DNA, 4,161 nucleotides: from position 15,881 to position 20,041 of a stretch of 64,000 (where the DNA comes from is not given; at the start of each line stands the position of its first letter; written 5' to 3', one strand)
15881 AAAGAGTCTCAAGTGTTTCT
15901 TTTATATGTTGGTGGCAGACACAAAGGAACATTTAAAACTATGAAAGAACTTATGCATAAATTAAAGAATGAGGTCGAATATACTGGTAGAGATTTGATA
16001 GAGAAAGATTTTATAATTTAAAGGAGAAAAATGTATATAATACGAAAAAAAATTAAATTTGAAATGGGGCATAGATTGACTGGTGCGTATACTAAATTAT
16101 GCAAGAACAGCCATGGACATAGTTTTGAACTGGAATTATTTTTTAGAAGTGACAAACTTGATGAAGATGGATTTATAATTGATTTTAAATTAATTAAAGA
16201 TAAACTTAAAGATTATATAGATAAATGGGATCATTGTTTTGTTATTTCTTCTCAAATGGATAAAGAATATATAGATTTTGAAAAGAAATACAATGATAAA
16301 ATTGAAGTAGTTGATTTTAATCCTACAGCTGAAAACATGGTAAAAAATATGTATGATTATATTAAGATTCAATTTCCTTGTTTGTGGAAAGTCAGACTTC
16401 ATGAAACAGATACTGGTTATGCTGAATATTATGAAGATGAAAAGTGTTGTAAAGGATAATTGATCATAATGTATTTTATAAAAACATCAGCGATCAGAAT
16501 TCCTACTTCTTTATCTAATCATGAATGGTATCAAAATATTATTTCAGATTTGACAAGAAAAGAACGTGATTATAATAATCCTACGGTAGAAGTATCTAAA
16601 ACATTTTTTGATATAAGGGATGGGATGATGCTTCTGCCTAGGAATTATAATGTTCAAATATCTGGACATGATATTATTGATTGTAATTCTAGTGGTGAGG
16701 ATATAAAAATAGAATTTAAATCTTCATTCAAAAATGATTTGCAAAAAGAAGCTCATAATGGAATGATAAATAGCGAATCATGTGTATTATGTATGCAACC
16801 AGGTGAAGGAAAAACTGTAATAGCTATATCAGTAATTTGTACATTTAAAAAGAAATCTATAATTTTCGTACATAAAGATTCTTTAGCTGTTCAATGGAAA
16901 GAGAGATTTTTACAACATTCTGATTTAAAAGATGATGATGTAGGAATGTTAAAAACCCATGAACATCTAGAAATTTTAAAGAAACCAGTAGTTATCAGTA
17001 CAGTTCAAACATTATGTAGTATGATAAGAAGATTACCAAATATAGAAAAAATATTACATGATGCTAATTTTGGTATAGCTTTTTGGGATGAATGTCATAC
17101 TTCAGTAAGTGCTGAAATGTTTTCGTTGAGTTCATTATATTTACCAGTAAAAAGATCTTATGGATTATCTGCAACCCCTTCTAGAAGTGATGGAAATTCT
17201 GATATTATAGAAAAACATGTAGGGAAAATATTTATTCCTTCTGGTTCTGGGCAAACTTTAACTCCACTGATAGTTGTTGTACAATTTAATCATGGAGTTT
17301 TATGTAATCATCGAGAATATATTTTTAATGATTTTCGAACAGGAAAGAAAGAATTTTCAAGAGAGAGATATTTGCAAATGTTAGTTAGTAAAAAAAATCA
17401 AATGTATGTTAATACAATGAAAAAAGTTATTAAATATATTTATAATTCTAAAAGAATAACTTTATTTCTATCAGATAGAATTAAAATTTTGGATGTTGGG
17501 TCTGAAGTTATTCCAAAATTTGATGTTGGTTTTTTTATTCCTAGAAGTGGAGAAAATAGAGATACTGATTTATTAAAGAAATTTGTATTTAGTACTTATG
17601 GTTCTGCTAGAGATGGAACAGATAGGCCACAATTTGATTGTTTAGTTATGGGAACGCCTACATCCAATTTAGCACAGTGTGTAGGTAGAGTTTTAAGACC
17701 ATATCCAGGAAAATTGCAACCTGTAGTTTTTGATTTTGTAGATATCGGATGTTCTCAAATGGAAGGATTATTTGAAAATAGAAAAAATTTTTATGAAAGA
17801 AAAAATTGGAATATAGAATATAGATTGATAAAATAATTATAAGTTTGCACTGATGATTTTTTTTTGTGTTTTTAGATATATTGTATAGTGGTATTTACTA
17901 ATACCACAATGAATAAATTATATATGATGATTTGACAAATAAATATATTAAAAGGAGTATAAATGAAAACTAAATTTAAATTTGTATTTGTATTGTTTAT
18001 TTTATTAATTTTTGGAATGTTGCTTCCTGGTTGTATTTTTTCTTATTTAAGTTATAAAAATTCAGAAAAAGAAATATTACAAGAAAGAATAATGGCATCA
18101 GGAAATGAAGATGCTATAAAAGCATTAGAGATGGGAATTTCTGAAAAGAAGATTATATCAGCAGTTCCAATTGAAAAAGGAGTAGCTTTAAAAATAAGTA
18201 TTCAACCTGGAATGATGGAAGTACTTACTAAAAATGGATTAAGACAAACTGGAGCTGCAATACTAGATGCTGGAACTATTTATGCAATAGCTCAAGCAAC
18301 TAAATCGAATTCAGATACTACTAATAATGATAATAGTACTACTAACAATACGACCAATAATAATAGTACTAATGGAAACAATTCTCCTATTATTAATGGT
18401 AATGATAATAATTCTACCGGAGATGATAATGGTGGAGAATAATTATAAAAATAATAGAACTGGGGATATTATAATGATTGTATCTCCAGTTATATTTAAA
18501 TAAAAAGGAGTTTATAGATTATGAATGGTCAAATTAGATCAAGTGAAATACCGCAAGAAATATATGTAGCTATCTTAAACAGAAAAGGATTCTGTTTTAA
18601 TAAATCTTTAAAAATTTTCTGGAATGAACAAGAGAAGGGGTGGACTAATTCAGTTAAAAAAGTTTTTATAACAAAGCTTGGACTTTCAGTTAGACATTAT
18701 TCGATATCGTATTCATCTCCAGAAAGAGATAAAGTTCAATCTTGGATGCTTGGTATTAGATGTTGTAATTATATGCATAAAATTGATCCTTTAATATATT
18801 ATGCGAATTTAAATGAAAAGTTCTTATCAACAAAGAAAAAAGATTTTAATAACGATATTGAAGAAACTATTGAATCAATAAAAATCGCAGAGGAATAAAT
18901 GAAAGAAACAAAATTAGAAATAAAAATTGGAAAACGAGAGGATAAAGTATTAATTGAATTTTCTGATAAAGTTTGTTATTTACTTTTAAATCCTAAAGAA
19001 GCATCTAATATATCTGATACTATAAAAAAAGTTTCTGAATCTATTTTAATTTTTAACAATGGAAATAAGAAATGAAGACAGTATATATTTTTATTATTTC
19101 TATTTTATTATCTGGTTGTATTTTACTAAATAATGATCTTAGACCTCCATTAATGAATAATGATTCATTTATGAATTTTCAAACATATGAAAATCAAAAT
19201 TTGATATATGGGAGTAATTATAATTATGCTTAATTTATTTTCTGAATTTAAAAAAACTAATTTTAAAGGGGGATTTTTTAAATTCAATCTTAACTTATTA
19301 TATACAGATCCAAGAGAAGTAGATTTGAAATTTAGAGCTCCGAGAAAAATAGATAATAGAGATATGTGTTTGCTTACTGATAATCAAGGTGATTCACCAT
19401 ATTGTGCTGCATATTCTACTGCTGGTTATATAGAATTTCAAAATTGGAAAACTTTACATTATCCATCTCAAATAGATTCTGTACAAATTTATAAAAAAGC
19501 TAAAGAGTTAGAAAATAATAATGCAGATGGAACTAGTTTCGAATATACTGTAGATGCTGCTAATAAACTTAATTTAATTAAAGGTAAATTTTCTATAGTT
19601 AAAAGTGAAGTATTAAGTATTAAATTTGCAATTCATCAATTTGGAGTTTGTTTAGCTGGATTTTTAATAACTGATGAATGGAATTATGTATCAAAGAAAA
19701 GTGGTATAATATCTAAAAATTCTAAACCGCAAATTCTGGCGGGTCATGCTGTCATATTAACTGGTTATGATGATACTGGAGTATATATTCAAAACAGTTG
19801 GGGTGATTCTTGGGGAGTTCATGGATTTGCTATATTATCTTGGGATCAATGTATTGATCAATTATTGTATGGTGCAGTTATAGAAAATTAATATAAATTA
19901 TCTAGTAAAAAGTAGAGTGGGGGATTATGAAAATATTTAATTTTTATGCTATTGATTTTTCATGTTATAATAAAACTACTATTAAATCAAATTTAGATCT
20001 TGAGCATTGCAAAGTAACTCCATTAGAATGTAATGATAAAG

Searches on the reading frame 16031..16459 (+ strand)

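Call 36: search_protein_families(library=pfam, proteins=[window:16031-16459:+], max_evalue=0.001)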
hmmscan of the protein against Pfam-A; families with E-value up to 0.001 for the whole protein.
window:16031-16459:+ (142 aa): 1 family
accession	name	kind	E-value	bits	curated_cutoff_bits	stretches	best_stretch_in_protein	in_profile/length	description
PF01242.24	PTPS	-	1.9e-27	96.1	22.4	1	4-135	2-120/121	6-pyruvoyl tetrahydropterin synthase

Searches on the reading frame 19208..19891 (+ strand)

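Call 36: search_protein_families(library=pfam, proteins=[window:19208-19891:+], max_evalue=0.001)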
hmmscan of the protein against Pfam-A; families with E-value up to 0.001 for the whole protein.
window:19208-19891:+ (227 aa): 1 family
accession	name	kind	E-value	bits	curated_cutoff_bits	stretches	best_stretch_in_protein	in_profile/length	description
PF00112.29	Peptidase_C1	-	3e-08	34.5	20.7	1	112-210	101-202/220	Papain family cysteine protease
